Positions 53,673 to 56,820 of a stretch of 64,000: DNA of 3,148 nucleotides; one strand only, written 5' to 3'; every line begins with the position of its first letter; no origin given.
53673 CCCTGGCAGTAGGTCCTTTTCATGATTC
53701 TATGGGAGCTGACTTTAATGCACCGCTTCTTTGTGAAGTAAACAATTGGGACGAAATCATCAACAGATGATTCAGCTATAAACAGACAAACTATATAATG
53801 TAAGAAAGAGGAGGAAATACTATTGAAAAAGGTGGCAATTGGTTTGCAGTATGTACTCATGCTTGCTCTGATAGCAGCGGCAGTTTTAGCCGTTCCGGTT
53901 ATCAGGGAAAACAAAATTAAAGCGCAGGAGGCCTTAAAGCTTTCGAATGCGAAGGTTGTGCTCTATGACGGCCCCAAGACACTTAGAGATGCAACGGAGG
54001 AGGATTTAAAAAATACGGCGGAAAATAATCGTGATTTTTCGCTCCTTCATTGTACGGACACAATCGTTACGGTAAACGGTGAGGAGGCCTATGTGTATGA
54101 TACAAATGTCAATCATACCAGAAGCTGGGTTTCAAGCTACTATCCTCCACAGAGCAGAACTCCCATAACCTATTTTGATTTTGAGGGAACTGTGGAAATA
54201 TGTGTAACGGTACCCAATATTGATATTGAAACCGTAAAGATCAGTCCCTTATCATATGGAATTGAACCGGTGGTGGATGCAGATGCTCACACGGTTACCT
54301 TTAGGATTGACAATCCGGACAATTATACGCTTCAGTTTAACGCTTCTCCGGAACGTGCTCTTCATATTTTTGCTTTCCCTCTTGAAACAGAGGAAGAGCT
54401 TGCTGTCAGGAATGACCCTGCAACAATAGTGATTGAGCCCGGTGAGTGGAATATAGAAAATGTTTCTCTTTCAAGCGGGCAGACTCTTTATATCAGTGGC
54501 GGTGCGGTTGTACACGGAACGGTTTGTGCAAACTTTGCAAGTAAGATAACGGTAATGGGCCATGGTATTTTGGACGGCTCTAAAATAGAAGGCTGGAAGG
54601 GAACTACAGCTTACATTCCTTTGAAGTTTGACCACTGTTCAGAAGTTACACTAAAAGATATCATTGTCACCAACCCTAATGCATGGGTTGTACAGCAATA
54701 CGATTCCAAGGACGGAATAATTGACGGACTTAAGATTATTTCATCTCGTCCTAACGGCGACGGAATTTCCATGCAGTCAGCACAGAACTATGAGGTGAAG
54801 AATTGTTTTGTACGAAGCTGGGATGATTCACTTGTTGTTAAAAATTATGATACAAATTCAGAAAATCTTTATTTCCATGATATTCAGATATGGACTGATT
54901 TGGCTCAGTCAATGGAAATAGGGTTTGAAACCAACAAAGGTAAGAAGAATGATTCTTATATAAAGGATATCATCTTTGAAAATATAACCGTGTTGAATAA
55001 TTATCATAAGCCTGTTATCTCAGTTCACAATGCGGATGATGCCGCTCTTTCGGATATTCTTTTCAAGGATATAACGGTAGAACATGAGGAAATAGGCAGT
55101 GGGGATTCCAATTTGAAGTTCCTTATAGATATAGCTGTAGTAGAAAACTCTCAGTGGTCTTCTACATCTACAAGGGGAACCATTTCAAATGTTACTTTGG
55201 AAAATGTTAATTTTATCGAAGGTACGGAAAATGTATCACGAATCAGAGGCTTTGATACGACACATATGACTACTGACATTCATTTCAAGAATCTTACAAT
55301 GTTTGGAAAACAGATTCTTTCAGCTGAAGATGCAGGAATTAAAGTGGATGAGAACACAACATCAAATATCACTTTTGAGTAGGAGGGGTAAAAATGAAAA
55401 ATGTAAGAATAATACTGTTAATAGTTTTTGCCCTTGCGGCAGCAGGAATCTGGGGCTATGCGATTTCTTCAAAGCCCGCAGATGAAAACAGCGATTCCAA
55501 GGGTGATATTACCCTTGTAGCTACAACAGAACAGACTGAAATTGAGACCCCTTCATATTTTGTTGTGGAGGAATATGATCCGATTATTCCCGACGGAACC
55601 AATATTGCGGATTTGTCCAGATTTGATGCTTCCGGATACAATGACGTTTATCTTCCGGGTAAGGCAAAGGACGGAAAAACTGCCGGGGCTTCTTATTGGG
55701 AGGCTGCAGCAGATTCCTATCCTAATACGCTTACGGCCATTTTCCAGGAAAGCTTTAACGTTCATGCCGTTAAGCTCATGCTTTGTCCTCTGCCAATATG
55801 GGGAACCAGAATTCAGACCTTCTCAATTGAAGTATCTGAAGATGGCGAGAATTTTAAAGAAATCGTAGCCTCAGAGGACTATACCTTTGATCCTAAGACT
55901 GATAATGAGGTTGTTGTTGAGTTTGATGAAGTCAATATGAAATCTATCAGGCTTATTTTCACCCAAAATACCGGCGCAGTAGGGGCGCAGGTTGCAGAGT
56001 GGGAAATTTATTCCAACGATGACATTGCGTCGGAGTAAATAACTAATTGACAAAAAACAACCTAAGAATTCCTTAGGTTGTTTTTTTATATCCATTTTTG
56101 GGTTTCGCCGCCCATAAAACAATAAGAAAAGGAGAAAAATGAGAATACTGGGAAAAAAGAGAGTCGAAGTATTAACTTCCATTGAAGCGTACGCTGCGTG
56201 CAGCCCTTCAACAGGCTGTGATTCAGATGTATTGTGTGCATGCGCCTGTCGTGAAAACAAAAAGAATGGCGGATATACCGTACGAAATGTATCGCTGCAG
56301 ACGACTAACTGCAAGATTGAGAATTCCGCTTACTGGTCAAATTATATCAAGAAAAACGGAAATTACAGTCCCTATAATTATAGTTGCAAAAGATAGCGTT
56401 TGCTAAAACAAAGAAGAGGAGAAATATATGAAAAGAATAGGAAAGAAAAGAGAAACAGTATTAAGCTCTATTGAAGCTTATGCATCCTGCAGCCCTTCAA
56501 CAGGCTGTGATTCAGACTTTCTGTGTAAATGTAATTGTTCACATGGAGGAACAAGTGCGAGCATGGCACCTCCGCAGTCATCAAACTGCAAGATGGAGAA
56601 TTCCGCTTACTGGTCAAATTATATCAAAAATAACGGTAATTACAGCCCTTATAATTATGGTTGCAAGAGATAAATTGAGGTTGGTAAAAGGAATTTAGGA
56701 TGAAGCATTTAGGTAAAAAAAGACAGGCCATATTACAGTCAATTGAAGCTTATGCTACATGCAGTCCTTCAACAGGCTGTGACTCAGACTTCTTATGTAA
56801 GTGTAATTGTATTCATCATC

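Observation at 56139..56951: Precursors conserved at both ends with a hypervariable centre and seven invariant cysteines, which is atypical leader/core logic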

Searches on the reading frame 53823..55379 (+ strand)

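Call 5: search_protein_families(library=ncbifam, proteins=[window:53823-55379:+], max_evalue=0.01)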
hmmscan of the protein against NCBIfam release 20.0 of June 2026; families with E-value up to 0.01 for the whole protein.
window:53823-55379:+ (519 aa): 5 families
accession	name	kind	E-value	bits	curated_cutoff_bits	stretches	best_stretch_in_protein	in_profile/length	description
NF051861.1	PolglcturonPglBAgro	equivalog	2.1e-14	53.1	600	1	267-463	128-321/437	polygalacturonase PglB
NF049898.1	RhamgalacuronBT4146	equivalog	2e-08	33.4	500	1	240-512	102-388/445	rhamnogalacturonidase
NF051860.1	PolglcturonPglAAgro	equivalog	6.3e-08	31.7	600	1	236-341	190-306/502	polygalacturonase PglA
NF049892.1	AlphdgalacturondseBT4155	equivalog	2.2e-07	29.9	800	1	267-342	209-284/454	alpha-d-galacturonidase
NF049899.1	RhamgalacuronBT4153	equivalog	0.0003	19.6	650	1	271-340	189-263/432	rhamnogalacturonidase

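Call 6: search_protein_families(library=pfam, proteins=[window:53823-55379:+], max_evalue=0.01)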
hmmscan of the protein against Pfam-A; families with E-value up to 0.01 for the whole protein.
window:53823-55379:+ (519 aa): 1 family
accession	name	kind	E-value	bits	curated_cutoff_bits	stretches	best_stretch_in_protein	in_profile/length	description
PF00295.23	Glyco_hydro_28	-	1.5e-08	34.6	22.9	1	262-462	89-276/324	Glycosyl hydrolases family 28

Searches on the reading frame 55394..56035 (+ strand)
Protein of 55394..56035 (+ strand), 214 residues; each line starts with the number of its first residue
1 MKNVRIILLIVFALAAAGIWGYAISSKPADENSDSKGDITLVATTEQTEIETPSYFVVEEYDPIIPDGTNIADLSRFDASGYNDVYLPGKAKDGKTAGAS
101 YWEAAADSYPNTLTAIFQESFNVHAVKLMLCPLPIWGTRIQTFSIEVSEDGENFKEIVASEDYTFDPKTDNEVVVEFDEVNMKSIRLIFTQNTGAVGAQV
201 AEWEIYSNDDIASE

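Call 5: search_protein_families(library=ncbifam, proteins=[window:55394-56035:+], max_evalue=0.01)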
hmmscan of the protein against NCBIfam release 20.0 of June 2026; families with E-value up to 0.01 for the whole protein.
window:55394-56035:+ (214 aa): 0 families

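Call 6: search_protein_families(library=pfam, proteins=[window:55394-56035:+], max_evalue=0.01)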
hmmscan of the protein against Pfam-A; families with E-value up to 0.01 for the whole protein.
window:55394-56035:+ (214 aa): 2 families
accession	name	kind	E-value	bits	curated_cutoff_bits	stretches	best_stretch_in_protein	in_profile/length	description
PF00754.31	F5_F8_type_C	-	2.5e-12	47.5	28.2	1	80-201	5-125/127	F5/8 type C domain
PF22633.2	F5_F8_type_C_2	-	4.6e-09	37.2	27.8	1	90-187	1-91/91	NedA-like, galactose-binding domain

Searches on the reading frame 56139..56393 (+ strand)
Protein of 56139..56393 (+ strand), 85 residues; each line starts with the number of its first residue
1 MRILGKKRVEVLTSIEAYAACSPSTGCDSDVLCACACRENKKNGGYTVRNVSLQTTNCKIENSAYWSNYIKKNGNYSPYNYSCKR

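Call 5: search_protein_families(library=ncbifam, proteins=[window:56139-56393:+], max_evalue=0.01)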
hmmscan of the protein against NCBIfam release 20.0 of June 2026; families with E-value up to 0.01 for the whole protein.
window:56139-56393:+ (85 aa): 1 family
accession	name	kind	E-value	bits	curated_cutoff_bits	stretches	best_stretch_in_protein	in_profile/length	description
TIGR04065.1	ocin_CLI_3235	hypoth_equivalog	2.3e-06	27.7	26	1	1-37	1-32/34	CLI_3235 family bacteriocin precursor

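Call 6: search_protein_families(library=pfam, proteins=[window:56139-56393:+], max_evalue=0.01)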
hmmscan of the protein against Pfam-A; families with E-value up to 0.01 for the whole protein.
window:56139-56393:+ (85 aa): 0 families

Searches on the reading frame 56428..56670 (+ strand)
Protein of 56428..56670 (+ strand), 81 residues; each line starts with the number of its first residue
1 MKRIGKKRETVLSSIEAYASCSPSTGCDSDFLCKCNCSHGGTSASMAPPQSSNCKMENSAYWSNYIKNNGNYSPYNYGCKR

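Call 5: search_protein_families(library=ncbifam, proteins=[window:56428-56670:+], max_evalue=0.01)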
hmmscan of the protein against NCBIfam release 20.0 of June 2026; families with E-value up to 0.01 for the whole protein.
window:56428-56670:+ (81 aa): 1 family
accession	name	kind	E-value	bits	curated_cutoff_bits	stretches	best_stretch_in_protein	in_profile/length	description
TIGR04065.1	ocin_CLI_3235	hypoth_equivalog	1.3e-07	31.7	26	1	1-38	1-33/34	CLI_3235 family bacteriocin precursor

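Call 6: search_protein_families(library=pfam, proteins=[window:56428-56670:+], max_evalue=0.01)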
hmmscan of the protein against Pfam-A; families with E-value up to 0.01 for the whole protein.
window:56428-56670:+ (81 aa): 0 families

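Call 12: find_homologous_proteins(query=window:56428-56670:+, max_evalue=0.01)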
Query window:56428-56670:+ (81 aa): 4 proteins with E <= 0.01 among 4 candidates.
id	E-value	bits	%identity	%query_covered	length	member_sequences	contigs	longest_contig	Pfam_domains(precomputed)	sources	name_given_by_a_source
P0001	1.4e-48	180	100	100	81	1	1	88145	PF27803.1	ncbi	-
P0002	2.0e-37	145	74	100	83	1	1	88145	PF27803.1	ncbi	-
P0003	3.8e-28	115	66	100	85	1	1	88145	PF27803.1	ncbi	-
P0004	3.8e-25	106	61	98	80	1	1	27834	PF27803.1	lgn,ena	-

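Call 14: find_encoding_contigs(protein=P0004, flank=10000)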
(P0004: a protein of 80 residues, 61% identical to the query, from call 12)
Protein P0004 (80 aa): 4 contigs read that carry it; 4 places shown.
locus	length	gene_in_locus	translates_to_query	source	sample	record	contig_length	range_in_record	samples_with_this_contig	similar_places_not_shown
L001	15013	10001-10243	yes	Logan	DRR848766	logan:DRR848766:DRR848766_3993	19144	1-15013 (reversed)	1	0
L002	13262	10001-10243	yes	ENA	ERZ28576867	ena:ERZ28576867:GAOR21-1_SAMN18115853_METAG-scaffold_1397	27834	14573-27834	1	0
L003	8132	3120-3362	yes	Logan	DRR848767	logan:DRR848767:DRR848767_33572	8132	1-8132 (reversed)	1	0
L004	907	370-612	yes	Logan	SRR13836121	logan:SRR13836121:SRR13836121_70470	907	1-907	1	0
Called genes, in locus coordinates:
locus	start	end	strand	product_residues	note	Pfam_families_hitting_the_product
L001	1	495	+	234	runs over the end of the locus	PF01066:CDP-OH_P_transf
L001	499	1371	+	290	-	PF02666:PS_Dcarbxylase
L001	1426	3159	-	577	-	PF18425:CspB_prodomain, PF00082:Peptidase_S8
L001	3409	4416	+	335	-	PF01966:HD, PF13286:HD_assoc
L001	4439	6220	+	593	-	PF01807:Zn_ribbon_DnaG, PF08275:DNAG_N, PF01751:Toprim, PF13155:Toprim_2, PF13362:Toprim_3 (weak), PF13662:Toprim_4, PF10410:DnaB_bind (weak)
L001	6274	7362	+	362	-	PF03979:Sigma70_r1_1 (weak), PF00140:Sigma70_r1_2, PF04542:Sigma70_r2, PF04539:Sigma70_r3, PF04545:Sigma70_r4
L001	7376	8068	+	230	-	PF12847:Methyltransf_18, PF04816:TrmK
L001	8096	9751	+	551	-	PF00485:PRK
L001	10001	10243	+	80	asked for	PF27803:Bacteriocin_CLI3235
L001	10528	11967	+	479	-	PF13353:Fer4_12, PF04055:Radical_SAM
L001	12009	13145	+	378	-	-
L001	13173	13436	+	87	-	-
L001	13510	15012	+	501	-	?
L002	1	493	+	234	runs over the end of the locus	PF01066:CDP-OH_P_transf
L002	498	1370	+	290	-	PF02666:PS_Dcarbxylase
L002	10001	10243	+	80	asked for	PF27803:Bacteriocin_CLI3235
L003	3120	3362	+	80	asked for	PF27803:Bacteriocin_CLI3235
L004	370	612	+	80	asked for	PF27803:Bacteriocin_CLI3235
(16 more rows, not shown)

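Call 23: search_protein_representatives(alignment_id=A2)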
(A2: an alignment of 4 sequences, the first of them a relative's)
Query: 4 sequences, 81 profile positions. Proteins with E-value up to 0.001 (for the whole library): 5; up to 1e-10: 3; up to 1e-30: 1. The best 5 are listed.
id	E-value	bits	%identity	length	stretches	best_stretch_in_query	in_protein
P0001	1.1e-44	166.8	-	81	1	1-81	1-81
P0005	5.3e-23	97.3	-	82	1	1-81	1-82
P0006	3.2e-17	78.8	-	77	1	1-79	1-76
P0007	4.0e-04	36.8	-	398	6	34-62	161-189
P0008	4.0e-04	36.8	-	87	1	1-73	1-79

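Call 26: find_homologous_proteins(query=A3, max_evalue=1)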
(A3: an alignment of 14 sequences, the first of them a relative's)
Query A3 (14 sequences) (81 aa, profile of the alignment): 27 proteins with E <= 1 among 297 candidates.
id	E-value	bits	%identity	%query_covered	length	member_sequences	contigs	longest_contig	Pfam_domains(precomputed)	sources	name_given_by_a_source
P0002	5.4e-26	109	74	100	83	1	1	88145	PF27803.1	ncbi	-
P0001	2.0e-25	107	100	100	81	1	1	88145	PF27803.1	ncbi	-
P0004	5.9e-25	106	61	98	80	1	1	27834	PF27803.1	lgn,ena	-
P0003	6.3e-22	96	66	100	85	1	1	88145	PF27803.1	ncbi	-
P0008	7.9e-17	79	38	91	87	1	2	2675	PF27803.1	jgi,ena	-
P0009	4.1e-15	74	35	78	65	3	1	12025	PF27803.1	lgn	-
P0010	2.0e-12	65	39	22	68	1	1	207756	PF27803.1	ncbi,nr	ncbi:MAG: CLI_3235 family bacteriocin precursor [Clostridia bacterium]|nr:CLI_3235 family bacterioci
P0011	3.6e-10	58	50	22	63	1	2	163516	PF27803.1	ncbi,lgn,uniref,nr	ncbi:putative bacteriocin precursor, CLI_3235 family [Clostridium cavendishii DSM 21758]|uniref:Puta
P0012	1.2e-9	56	47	23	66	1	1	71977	PF27803.1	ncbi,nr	ncbi:MAG: CLI_3235 family bacteriocin precursor [Clostridia bacterium]|nr:CLI_3235 family bacterioci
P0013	5.0e-9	54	33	56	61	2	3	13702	PF27803.1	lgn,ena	-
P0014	2.8e-8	52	33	90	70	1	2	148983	PF27803.1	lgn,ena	-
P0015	2.7e-7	49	38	48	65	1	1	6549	PF27803.1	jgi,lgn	jgi:putative bacteriocin precursor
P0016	1.4e-6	47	42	44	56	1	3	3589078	PF27803.1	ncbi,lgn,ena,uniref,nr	ncbi:CLI_3235 family bacteriocin precursor [Ruminiclostridium josui]|uniref:CLI_3235 family bacterio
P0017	2.2e-6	46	37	47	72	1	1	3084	PF27803.1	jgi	jgi:putative bacteriocin precursor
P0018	5.8e-6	45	33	22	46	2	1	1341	PF27803.1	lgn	-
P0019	7.2e-6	44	50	37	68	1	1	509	PF27803.1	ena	-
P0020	8.3e-6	44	58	23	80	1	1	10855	PF27803.1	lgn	-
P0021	9.9e-6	44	58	23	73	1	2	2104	PF27803.1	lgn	-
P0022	3.1e-5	42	39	54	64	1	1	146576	PF27803.1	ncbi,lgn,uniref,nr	ncbi:putative bacteriocin precursor [Anaerobacterium chartisolvens]|uniref:Putative bacteriocin n=1 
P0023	6.1e-5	41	58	23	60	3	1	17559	PF27803.1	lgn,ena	-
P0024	1.4e-4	40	53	21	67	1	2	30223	PF27803.1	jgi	jgi:putative bacteriocin precursor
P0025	9.4e-4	38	42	23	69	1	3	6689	PF27803.1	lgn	-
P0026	6.1e-3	35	41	46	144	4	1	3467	PF27803.1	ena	-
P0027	1.6e-2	34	37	52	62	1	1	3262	PF27803.1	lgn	-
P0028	2.8e-2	33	42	30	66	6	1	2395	PF27803.1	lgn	-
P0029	6.2e-1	29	-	-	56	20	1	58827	PF27803.1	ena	-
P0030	9.1e-1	28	-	-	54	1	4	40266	PF27803.1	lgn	-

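Call 29: find_encoding_contigs(protein=P0005, flank=8000, max_places=4)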
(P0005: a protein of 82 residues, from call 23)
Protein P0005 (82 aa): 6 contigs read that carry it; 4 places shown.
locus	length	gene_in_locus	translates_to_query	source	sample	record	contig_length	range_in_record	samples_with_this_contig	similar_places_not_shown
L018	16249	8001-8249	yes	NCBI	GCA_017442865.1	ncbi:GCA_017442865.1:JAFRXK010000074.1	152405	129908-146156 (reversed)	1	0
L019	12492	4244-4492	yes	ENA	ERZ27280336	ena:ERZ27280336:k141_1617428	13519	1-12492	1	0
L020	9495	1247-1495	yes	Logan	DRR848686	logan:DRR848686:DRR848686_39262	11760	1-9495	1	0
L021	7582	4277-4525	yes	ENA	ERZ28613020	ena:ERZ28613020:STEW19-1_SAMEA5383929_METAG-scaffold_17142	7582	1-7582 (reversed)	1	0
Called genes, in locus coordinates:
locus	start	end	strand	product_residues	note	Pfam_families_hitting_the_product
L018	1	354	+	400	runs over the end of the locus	PF13439:Glyco_transf_4, PF00534:Glycos_transf_1, PF13692:Glyco_trans_1_4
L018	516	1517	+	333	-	-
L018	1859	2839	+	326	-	PF04932:Wzy_C (weak)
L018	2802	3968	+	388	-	PF20706:GT4-conflict, PF00534:Glycos_transf_1, PF13692:Glyco_trans_1_4, PF13524:Glyco_trans_1_2 (weak)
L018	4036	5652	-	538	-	PF01554:MatE, PF01943:Polysacc_synt, PF01554:MatE (weak)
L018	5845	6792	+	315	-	PF01116:F_bP_aldolase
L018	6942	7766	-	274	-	PF00753:Lactamase_B, PF12706:Lactamase_B_2 (weak)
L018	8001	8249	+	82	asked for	PF27803:Bacteriocin_CLI3235 (faint)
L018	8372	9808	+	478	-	PF04055:Radical_SAM, PF13353:Fer4_12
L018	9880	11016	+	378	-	-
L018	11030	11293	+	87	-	-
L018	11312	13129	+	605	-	PF00005:ABC_tran, PF13304:AAA_21 (faint)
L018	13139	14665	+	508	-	PF00082:Peptidase_S8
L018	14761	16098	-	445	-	PF00768:Peptidase_S11, PF13354:Beta-lactamase2 (weak)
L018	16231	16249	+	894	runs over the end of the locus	PF02922:CBM_48 (weak), PF22019:GlgB_N, PF02922:CBM_48, PF00128:Alpha-amylase, PF02806:Alpha-amylase_C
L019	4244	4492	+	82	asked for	PF27803:Bacteriocin_CLI3235 (faint)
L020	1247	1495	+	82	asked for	PF27803:Bacteriocin_CLI3235 (faint)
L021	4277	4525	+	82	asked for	PF27803:Bacteriocin_CLI3235 (faint)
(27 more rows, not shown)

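Call 30: find_encoding_contigs(protein=P0006, flank=8000, max_places=4)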
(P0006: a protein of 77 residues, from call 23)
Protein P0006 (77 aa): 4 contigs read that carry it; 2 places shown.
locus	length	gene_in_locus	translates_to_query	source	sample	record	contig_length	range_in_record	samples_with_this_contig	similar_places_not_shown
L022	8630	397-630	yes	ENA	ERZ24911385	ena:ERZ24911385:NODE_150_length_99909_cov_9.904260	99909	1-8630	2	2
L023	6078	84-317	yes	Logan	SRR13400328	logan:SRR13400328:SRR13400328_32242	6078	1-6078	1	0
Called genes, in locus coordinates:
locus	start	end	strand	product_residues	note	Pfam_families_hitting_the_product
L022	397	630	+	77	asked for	PF27803:Bacteriocin_CLI3235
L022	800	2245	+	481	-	PF04055:Radical_SAM, PF13353:Fer4_12 (weak)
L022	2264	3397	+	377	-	-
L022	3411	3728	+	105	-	-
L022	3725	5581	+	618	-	PF00005:ABC_tran, PF02463:SMC_N (faint)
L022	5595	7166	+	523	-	PF00082:Peptidase_S8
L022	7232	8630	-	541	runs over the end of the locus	PF17425:Arylsulfotran_N, PF05935:Arylsulfotrans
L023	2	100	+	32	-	?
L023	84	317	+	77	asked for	PF27803:Bacteriocin_CLI3235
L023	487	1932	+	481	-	PF04055:Radical_SAM, PF13353:Fer4_12 (weak)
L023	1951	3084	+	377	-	-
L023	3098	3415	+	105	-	-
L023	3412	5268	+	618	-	PF00005:ABC_tran, PF02463:SMC_N (faint)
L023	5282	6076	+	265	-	?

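Call 57: search_protein_families(library=pfam, proteins=[L018:13139-14662:+], max_evalue=0.1)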
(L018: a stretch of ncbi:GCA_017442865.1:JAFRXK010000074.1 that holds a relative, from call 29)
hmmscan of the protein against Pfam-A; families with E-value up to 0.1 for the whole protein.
L018:13139-14662:+ (508 aa): 4 families
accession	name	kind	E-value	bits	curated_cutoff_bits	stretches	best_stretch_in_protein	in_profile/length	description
PF00082.27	Peptidase_S8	-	3.2e-12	46.8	21.8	1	3-162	6-182/288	Subtilase family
PF00282.25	Pyridoxal_deC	-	0.021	14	27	1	55-113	159-220/375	Pyridoxal-dependent decarboxylase conserved domain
PF21966.2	AppA_SCHIC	-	0.072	13.5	28.6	0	319-368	110-157/186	AppA, sensor containing heme instead of cobalamin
PF17695.6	DUF5541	-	0.086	13.5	25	0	39-59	29-49/116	Family of unknown function (DUF5541)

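Call 70: predict_structure(alignment_id=A6)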
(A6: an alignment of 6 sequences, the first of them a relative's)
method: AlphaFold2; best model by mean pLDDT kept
length: 81 residues; sequences in the alignment: 6
mean_pLDDT: 42.2   pTM: 0.29
mean pLDDT of the five models: 42.2, 40.6, 39.2, 37.4, 37.3
residues with pLDDT >= 90: 0; 70-90: 0; 50-70: 11; < 50: 70
segments of 3 or more residues with pLDDT < 50: 1-57, 70-81
pLDDT, mean of each block of 10 residues (from residue 1): 42 40 35 40 42 43 56 40 30
secondary structure, 60 per line:
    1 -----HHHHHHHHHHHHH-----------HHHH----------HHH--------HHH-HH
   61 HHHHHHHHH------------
elements in order: H6-18 H30-33 H59-69
